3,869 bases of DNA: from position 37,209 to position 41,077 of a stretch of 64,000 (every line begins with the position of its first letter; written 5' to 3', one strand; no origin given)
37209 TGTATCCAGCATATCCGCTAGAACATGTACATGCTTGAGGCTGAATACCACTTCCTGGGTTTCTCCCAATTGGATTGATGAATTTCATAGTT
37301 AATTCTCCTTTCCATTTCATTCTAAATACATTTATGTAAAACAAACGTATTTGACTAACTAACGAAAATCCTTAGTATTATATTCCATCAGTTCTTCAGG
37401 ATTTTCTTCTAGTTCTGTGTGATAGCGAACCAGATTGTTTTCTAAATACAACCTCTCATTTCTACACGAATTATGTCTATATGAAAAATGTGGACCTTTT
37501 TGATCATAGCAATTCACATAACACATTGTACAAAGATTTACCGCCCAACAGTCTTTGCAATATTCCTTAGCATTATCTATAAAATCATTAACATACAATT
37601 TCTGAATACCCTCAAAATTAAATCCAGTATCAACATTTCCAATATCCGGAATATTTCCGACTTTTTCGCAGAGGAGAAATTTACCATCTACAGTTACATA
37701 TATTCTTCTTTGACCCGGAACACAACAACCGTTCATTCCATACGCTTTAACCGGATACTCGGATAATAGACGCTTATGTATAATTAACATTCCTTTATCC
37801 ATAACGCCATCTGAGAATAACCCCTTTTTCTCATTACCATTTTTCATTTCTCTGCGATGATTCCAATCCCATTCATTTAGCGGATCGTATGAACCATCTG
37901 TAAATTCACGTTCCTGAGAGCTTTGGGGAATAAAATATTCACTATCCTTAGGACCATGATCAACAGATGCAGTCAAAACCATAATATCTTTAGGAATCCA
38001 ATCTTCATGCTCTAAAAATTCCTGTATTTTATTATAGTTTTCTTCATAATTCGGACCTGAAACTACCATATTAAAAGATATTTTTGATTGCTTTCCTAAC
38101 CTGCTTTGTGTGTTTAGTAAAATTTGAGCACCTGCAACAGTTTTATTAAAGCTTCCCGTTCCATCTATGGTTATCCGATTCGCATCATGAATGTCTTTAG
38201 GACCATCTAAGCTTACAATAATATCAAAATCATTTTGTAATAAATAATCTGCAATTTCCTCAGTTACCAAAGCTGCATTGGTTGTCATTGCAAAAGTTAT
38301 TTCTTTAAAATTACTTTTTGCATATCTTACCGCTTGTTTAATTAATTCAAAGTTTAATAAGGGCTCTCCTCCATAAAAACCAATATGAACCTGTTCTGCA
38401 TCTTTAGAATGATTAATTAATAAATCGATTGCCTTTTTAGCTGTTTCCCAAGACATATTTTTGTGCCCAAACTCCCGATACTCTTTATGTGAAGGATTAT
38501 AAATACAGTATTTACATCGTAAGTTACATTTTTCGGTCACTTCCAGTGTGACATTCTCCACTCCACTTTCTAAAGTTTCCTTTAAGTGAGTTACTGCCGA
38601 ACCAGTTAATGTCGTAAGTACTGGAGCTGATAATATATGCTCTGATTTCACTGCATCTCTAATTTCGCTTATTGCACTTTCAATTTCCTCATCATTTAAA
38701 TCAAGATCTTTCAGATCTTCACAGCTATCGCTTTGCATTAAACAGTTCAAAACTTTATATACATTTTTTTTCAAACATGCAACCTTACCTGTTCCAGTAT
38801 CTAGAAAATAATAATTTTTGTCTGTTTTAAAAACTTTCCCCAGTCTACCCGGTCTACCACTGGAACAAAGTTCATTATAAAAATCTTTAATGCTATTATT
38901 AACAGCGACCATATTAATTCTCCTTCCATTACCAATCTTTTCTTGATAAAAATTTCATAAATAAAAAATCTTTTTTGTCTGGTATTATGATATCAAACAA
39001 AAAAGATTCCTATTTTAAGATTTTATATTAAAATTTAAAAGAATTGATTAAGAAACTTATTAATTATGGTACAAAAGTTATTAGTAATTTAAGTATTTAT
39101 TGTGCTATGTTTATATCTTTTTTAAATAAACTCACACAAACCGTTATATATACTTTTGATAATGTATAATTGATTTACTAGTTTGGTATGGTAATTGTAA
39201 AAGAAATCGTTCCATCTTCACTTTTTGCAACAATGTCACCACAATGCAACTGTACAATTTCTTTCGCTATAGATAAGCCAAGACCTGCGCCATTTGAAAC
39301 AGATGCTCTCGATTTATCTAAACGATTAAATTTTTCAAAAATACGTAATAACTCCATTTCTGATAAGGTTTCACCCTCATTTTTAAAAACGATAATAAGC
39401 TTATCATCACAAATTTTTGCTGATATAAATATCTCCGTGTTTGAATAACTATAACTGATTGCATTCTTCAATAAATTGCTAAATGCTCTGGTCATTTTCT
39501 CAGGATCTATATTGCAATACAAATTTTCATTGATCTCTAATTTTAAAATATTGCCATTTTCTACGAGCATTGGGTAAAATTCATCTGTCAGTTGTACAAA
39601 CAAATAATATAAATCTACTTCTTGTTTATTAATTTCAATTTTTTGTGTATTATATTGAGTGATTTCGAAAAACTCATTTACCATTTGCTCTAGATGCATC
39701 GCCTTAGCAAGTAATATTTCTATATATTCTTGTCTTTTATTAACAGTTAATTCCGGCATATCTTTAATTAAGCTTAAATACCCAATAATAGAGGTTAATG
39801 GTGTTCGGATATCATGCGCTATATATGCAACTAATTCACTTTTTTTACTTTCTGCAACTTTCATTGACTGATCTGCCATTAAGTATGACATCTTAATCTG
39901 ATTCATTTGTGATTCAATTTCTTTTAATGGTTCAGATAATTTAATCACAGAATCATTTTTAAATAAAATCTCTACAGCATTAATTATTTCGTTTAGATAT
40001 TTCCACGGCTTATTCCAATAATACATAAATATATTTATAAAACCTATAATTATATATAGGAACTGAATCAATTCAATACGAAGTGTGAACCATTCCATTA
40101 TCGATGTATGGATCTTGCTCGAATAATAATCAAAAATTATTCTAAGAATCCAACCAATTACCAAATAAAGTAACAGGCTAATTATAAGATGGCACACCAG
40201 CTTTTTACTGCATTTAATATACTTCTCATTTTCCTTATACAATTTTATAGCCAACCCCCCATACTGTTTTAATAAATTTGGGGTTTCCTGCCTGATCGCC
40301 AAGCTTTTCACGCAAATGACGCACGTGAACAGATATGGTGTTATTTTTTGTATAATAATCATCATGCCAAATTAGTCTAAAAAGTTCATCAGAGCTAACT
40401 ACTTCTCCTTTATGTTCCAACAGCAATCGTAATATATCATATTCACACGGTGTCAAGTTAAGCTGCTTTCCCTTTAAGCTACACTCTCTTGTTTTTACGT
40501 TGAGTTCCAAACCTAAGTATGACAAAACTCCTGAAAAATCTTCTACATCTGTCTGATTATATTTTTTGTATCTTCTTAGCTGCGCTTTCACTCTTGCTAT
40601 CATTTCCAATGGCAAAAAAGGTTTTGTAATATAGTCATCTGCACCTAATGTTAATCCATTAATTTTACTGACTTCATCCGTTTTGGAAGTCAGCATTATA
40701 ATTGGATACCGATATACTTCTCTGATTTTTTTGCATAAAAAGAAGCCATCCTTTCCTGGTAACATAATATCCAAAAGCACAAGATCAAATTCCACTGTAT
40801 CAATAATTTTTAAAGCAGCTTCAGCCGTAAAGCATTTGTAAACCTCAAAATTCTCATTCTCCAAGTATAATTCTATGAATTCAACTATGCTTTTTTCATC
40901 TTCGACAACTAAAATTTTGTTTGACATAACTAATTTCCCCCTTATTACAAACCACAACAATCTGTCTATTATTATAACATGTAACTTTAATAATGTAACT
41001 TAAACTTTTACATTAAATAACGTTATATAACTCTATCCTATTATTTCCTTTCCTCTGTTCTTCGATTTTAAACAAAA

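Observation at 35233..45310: Self-contained radical-SAM peptide system: exporter, Cys-rich precursor, rSAM/SPASM maturase, ABC-2 module and two VanRS-like sensors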

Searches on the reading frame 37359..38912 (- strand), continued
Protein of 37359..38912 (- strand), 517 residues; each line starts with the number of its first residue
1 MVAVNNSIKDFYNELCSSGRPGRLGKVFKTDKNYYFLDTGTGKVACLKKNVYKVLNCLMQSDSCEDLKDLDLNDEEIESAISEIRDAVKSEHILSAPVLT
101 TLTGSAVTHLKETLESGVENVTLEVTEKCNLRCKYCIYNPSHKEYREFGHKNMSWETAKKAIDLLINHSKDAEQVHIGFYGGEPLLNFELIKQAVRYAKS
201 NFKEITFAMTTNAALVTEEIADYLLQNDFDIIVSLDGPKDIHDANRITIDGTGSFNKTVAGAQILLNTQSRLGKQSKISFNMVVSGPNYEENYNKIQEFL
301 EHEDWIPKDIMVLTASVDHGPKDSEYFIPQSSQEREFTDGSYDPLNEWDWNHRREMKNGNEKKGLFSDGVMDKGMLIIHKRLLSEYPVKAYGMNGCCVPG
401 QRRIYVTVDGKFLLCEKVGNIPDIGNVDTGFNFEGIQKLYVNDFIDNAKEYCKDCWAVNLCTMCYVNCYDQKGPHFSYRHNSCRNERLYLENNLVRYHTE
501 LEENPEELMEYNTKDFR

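Call 82: search_protein_families(library=ncbifam, proteins=[L075:1801-2493:+, L075:2474-3025:+, L075:3039-4118:+, L075:4236-5057:+, L075:5152-6123:+, L075:6614-7741:+, L075:10001-10468:+, L075:11221-11970:+], max_evalue=1e-10)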
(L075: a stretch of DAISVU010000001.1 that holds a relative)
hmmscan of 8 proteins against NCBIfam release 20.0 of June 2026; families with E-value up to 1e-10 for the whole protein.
L075:1801-2493:+ (230 aa): 58 families (the best 25 are shown)
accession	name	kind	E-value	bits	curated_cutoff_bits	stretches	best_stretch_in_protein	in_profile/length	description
NF000401.1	vanR-A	exception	1.5e-108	361.6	500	1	2-230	3-229/231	vancomycin resistance response regulator transcription factor VanR-A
NF033117.2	vanR_ACDEGLN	exception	3e-105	350.8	350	1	4-230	1-225/226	VanR-ABDEGLN family response regulator transcription factor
NF000404.1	vanR-D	exception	3.6e-83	278.6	500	1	2-230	3-230/232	vancomycin resistance response regulator transcription factor VanR-D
NF000403.1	vanR-C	exception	1.4e-76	257.1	480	1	2-230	3-229/231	vancomycin resistance response regulator transcription factor VanR-C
NF033120.0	vanR_FM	exception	5.9e-72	242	460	1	3-229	5-228/231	vancomycin resistance response regulator transcription factor, VanR-F/VanR-M family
NF040534.1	resp_reg_YycF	equivalog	1.5e-64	217.4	340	1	3-229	2-226/231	response regulator YycF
NF045944.1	ResRegRpaBCyano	equivalog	6.9e-58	195.7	330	1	5-229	1-226/229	response regulator transcription factor RpaB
TIGR02154.1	PhoB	equivalog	1.5e-57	194.5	296.2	1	2-229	3-224/226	phosphate regulon transcriptional regulator PhoB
NF040689.1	MtrAB_MtrA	equivalog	1.7e-56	191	300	1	4-229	1-217/219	MtrAB system response regulator MtrA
NF053854.1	RespRegPhoBBctds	equivalog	2.3e-55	187.4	270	1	4-229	1-223/225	two-component system response regulator PhoB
NF007005.1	PRK09468.1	equivalog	5.5e-55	186.4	331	1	2-228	4-229/237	osmolarity response regulator transcription factor OmpR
NF008296.0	PRK11083.1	equivalog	1.4e-53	181.6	273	1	2-229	4-224/228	two-component system response regulator CreB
NF007982.1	PRK10710.1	equivalog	2.5e-51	174.5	380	1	2-229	8-226/235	envelope stress response regulator BaeR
NF008199.0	PRK10955.1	equivalog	2e-50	171.9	341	1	1-229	1-227/232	envelope stress response regulator transcription factor CpxR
NF041209.1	resp_regPieR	equivalog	1.2e-49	169.1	450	1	3-229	2-226/231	two component system response regulator PieR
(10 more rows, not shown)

L075:2474-3025:+ (183 aa): 2 families
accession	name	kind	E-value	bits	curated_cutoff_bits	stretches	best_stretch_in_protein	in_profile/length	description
NF033125.2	vanZ-A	exception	4.5e-25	88.7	250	1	26-176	7-156/164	glycopeptide resistance protein VanZ-A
NF000142.1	vanZ-Pt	exception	9.1e-11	42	260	0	32-146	26-139/143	glycopeptide resistance protein VanZ-Pt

L075:3039-4118:+ (359 aa): 59 families (the best 25 are shown)
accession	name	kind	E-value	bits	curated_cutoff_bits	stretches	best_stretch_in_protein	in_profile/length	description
NF033091.0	HK_VanS_ACDEFG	equivalog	2.5e-102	341.9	400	1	61-351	3-293/293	vancomycin resistance histidine kinase VanS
NF033092.0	HK_WalK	equivalog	3.3e-46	158.1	725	1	116-351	356-593/594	cell wall metabolism sensor histidine kinase WalK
NF046044.1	PnpS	equivalog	1.2e-45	156.3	400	1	102-340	142-378/390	two-component system histidine kinase PnpS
TIGR02966.1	phoR_proteo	equivalog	8e-45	153.3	334.2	1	115-340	97-322/333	phosphate regulon sensor histidine kinase PhoR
TIGR01386.1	cztS_silS_copS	subfamily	1.3e-43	149.7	292.55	1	138-351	247-457/457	heavy metal sensor histidine kinase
NF041880.1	EPS_EpsF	equivalog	1.7e-37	129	900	1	125-340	267-478/492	response regulator EpsF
NF012163.2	BaeS_SmeS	equivalog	8.5e-35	120.5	500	1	124-350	232-456/457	sensor histidine kinase efflux regulator BaeS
NF008312.0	PRK11100.1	equivalog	4.8e-34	118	356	1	100-352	232-472/477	two-component system sensor histidine kinase CreC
NF053855.1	HisKinPhoRBctds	equivalog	1.1e-33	116.5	500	1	127-340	353-570/583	two-component system sensor histidine kinase PhoR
NF041735.1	hist_kin_RppB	equivalog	1.5e-33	116.2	400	1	138-340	222-426/438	two-component system sensor histidine kinase RppB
NF045900.1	HisKinCpxALeg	equivalog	1.7e-33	116.1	800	1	45-350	148-449/451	two-component system sensor histidine kinase CpxA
NF007837.0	PRK10549.1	equivalog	1.8e-33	116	603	1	124-355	232-461/466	envelope stress sensor histidine kinase BaeS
NF007793.0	PRK10490.1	equivalog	4.8e-33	114.2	1123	1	108-352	639-882/895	two-component system sensor histidine kinase KdpD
NF033093.1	HK_VicK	exception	7.9e-33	113.8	680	1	128-341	205-423/448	cell wall metabolism sensor histidine kinase VicK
NF008235.0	PRK11006.1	equivalog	1.8e-32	112.8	390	1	119-341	191-411/431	phosphate regulon sensor histidine kinase PhoR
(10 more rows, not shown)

L075:4236-5057:+ (273 aa): 3 families
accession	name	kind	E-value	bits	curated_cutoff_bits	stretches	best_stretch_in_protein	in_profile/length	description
NF033128.2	vanW-gen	equivalog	3.4e-111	371.2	365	1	3-270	2-270/271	glycopeptide resistance accessory protein VanW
NF033122.1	vanW-B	exception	1.3e-86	290.3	610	1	1-271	1-272/275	glycopeptide resistance accessory protein VanW-B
NF033123.1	vanW-G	exception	5.1e-86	288.8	600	1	3-273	2-272/273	glycopeptide resistance accessory protein VanW-G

L075:5152-6123:+ (323 aa): 29 families (the best 25 are shown)
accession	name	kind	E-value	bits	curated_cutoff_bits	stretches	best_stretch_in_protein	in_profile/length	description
NF000091.3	D_ala_D_ser_VanG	exception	2.6e-125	417.8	495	1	1-315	28-343/344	D-alanine--D-serine ligase VanG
NF000207.3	D_ala_D_ser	equivalog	1.7e-91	306.9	520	1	6-318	33-342/342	D-alanine--D-serine ligase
NF000206.1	D_ala_D_lac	equivalog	7.4e-87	291.5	550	1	1-315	31-340/342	D-alanine--(R)-lactate ligase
NF000372.1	D_ala_D_lac_VanI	exception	7.1e-79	265.6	700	1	1-315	31-340/341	D-alanine--(R)-lactate ligase VanI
NF002528.0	PRK01966.1-4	subfamily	1.1e-78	264.7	262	1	1-318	32-361/366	D-alanine--D-alanine ligase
NF012214.1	D_ala_D_ser_VanC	exception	1e-76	258.4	650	1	9-318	39-348/350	D-alanine--D-serine ligase VanC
NF012215.1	D_ala_D_lac_VanD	exception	4.2e-74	249.9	700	1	2-315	32-340/343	D-alanine--(R)-lactate ligase VanD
NF012216.1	D_ala_D_lac_VanB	exception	7.2e-74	249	750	1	2-315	32-339/342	D-alanine--(R)-lactate ligase VanB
NF000129.1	D_ala_D_lac_Sc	exception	1.6e-72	244.6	650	1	1-315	31-340/346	D-alanine--(R)-lactate ligase VanA-Sc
NF000036.1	D_ala_D_ser_VanE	exception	2.3e-72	244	700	1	9-318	37-343/352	D-alanine--D-serine ligase VanE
NF000032.1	D_ala_D_ser_VanL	exception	8.8e-72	242.2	750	1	6-318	37-346/349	D-alanine--D-serine ligase VanL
NF012217.1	D_ala_D_lac_VanA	exception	9.8e-72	242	775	1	2-315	32-340/343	D-alanine--(R)-lactate ligase VanA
NF000470.1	D_ala_D_lac_VanM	exception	1.3e-71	241.6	760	1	2-315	32-340/343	D-alanine--(R)-lactate ligase VanM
NF000144.1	D_ala_D_lac_VanF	exception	2.2e-71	240.7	750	1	2-315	32-340/343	D-alanine--(R)-lactate ligase VanF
NF000092.1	D_ala_D_lac_Ao2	exception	2.7e-70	237.2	700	1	1-315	31-340/348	D-alanine--(R)-lactate ligase VanA-Ao2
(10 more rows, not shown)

L075:6614-7741:+ (375 aa): 9 families
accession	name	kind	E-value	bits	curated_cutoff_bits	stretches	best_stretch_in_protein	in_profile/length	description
NF033131.1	vanT-G-Cterm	exception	3.4e-152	506.6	460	1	2-360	8-367/368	serine racemase VanT catalytic subunit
NF033132.1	vanT-CELN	equivalog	4.4e-95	319.6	900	1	4-358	347-694/697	membrane-bound serine racemase VanT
TIGR00492.1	alr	equivalog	8.2e-85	284.9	168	1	2-362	8-368/369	alanine racemase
NF008897.0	PRK11930.1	equivalog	7.9e-83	278.9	804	1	2-362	465-820/822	bifunctional UDP-N-acetylmuramoyl-tripeptide:D-alanyl-D-alanine ligase/alanine racemase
NF033133.1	vanT-L-cat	exception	1.3e-74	251.7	750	1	3-358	14-362/366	serine racemase VanT-L catalytic subunit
NF000791.0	PRK00053.2-2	equivalog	4.4e-50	170.8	218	1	2-362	7-340/340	alanine racemase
NF002970.2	PRK03646.1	exception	1.9e-38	132.4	600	1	2-357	10-351/356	catabolic alanine racemase DadX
NF009879.0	PRK13340.1-4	subfamily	4e-37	128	434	1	2-355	47-398/406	alanine racemase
NF000792.0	PRK00053.2-3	equivalog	5.2e-35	121.2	384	1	22-361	28-358/360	alanine racemase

L075:10001-10468:+ (155 aa): 3 families
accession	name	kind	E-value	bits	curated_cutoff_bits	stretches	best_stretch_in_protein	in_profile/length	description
NF035951.1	rSAM_RumMC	equivalog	1e-28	100.3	720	1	18-151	13-147/510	RumMC family radical SAM sactipeptide maturase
TIGR04068.1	rSAM_ocin_clost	equivalog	1.1e-13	50.9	500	1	23-152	3-119/462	Cys-rich peptide radical SAM maturase CcpM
NF040492.1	not_ScfB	exception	2.3e-11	43.3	855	1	25-142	7-119/450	ScfB-related radical SAM/SPASM orphan maturase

L075:11221-11970:+ (249 aa): 1 family
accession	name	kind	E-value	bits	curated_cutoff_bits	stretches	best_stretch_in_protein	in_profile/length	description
NF035951.1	rSAM_RumMC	equivalog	5.4e-23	81.4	720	1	2-75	407-480/510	RumMC family radical SAM sactipeptide maturase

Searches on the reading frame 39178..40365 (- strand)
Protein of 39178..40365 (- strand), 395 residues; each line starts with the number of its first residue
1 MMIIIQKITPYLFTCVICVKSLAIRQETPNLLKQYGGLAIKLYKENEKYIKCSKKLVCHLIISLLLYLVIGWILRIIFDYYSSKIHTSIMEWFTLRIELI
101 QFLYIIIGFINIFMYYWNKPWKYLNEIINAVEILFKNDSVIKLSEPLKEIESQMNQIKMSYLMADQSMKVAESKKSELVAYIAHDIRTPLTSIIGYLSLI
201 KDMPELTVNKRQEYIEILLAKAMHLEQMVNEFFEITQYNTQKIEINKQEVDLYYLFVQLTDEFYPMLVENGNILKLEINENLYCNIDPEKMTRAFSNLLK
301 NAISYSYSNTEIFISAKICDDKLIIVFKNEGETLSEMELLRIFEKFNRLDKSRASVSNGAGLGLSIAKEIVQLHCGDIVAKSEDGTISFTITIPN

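Call 3: search_protein_families(library=ncbifam, proteins=[window:39178-40365:-], max_evalue=0.01)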
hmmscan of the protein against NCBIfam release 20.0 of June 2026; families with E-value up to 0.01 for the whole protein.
window:39178-40365:- (395 aa): 69 families (the best 25 are shown)
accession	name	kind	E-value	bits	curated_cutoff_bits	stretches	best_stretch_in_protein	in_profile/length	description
NF033091.0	HK_VanS_ACDEFG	equivalog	1.1e-99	333.3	400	1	105-394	3-293/293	vancomycin resistance histidine kinase VanS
NF046044.1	PnpS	equivalog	4.3e-45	154.4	400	1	129-394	125-390/390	two-component system histidine kinase PnpS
TIGR02966.1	phoR_proteo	equivalog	2e-42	145.4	334.2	1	168-387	107-326/333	phosphate regulon sensor histidine kinase PhoR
NF033092.0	HK_WalK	equivalog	1.4e-39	136.2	725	1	171-394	368-593/594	cell wall metabolism sensor histidine kinase WalK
TIGR01386.1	cztS_silS_copS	subfamily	4.7e-38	131.3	292.55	1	173-394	239-457/457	heavy metal sensor histidine kinase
NF041735.1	hist_kin_RppB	equivalog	4.3e-33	114.8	400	1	176-394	217-438/438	two-component system sensor histidine kinase RppB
NF033093.1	HK_VicK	exception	5.3e-33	114.3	680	1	172-394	206-434/448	cell wall metabolism sensor histidine kinase VicK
NF053855.1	HisKinPhoRBctds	equivalog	2.2e-32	112.2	500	1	174-393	360-581/583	two-component system sensor histidine kinase PhoR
NF007345.0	PRK09835.1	subfamily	5.1e-31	107.7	423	1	116-395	205-480/482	Cu(+)/Ag(+) sensor histidine kinase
NF007837.0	PRK10549.1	equivalog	6.9e-31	107.5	603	1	166-394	231-457/466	envelope stress sensor histidine kinase BaeS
NF012163.2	BaeS_SmeS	equivalog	1.2e-30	106.9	500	1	144-394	216-457/457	sensor histidine kinase efflux regulator BaeS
NF008312.0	PRK11100.1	equivalog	4.7e-30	104.8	356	1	176-394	257-473/477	two-component system sensor histidine kinase CreC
NF007898.0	PRK10604.1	equivalog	5.9e-29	101.5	478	1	104-394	143-422/433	two-component system sensor histidine kinase RstB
NF045900.1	HisKinCpxALeg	equivalog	1.1e-28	100.2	800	1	47-394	111-450/451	two-component system sensor histidine kinase CpxA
NF040691.1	MtrAB_MtrB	equivalog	8.4e-28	97.6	450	1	178-394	274-491/507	MtrAB system histidine kinase MtrB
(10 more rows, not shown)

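Call 4: search_protein_families(library=pfam, proteins=[window:39178-40365:-], max_evalue=0.01)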
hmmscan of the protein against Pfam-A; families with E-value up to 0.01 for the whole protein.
window:39178-40365:- (395 aa): 3 families
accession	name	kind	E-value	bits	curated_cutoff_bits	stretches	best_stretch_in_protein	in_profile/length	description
PF02518.31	HATPase_c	-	6.5e-19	68.9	26.4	1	287-394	2-108/111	Histidine kinase-, DNA gyrase B-, and HSP90-like ATPase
PF00512.31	HisKA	-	3.1e-15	56.4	26.9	1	175-237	2-62/66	His Kinase A (phospho-acceptor) domain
PF14501.12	HATPase_c_5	-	3.3e-07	30.6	22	1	289-394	4-102/102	GHKL domain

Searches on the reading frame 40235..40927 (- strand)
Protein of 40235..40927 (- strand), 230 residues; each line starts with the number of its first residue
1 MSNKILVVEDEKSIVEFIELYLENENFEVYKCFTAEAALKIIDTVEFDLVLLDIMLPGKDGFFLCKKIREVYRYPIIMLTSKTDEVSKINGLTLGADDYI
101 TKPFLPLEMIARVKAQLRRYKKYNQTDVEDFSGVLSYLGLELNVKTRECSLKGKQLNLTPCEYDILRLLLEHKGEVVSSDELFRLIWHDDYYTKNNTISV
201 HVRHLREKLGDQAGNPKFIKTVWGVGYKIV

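Call 3: search_protein_families(library=ncbifam, proteins=[window:40235-40927:-], max_evalue=0.01)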
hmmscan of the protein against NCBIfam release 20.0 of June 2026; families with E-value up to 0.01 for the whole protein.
window:40235-40927:- (230 aa): 103 families (the best 25 are shown)
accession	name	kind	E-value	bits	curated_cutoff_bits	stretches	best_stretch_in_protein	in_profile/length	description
NF033117.2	vanR_ACDEGLN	exception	7.3e-100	333.2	350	1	5-229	1-225/226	VanR-ABDEGLN family response regulator transcription factor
NF000401.1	vanR-A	exception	1.6e-95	318.9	500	1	1-229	1-229/231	vancomycin resistance response regulator transcription factor VanR-A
NF000404.1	vanR-D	exception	1.7e-76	256.8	500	1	1-229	1-230/232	vancomycin resistance response regulator transcription factor VanR-D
NF000403.1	vanR-C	exception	1e-72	244.5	480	1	1-229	1-229/231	vancomycin resistance response regulator transcription factor VanR-C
NF033120.0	vanR_FM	exception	9.9e-72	241.3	460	1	4-228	5-228/231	vancomycin resistance response regulator transcription factor, VanR-F/VanR-M family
NF040534.1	resp_reg_YycF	equivalog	2.2e-62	210.3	340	1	4-229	2-227/231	response regulator YycF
NF040689.1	MtrAB_MtrA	equivalog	1.2e-59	201.4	300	1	5-229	1-218/219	MtrAB system response regulator MtrA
TIGR02154.1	PhoB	equivalog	1.3e-58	198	296.2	1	1-229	1-225/226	phosphate regulon transcriptional regulator PhoB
NF007005.1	PRK09468.1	equivalog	6.9e-56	189.3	331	1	2-230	3-232/237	osmolarity response regulator transcription factor OmpR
NF053854.1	RespRegPhoBBctds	equivalog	1.2e-55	188.3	270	1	5-228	1-223/225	two-component system response regulator PhoB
NF045944.1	ResRegRpaBCyano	equivalog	1.4e-55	188.1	330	1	6-228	1-226/229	response regulator transcription factor RpaB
NF041209.1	resp_regPieR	equivalog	5e-53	180.1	450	1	4-229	2-227/231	two component system response regulator PieR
NF008296.0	PRK11083.1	equivalog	7e-52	176.1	273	1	2-229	3-225/228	two-component system response regulator CreB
NF007982.1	PRK10710.1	equivalog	4.6e-51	173.7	380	1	3-228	8-226/235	envelope stress response regulator BaeR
NF008199.0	PRK10955.1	equivalog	3.9e-47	161.1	341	1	3-230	2-229/232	envelope stress response regulator transcription factor CpxR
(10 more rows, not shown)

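Call 4: search_protein_families(library=pfam, proteins=[window:40235-40927:-], max_evalue=0.01)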
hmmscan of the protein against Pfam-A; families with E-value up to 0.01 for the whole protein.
window:40235-40927:- (230 aa): 2 families
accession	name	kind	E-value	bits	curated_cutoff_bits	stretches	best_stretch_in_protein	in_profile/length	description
PF00486.34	Trans_reg_C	-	5.2e-27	94.2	26.2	1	153-228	1-76/77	Transcriptional regulatory protein, C terminal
PF00072.30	Response_reg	-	3.4e-26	92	30.2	1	5-113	1-110/111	Response regulator receiver domain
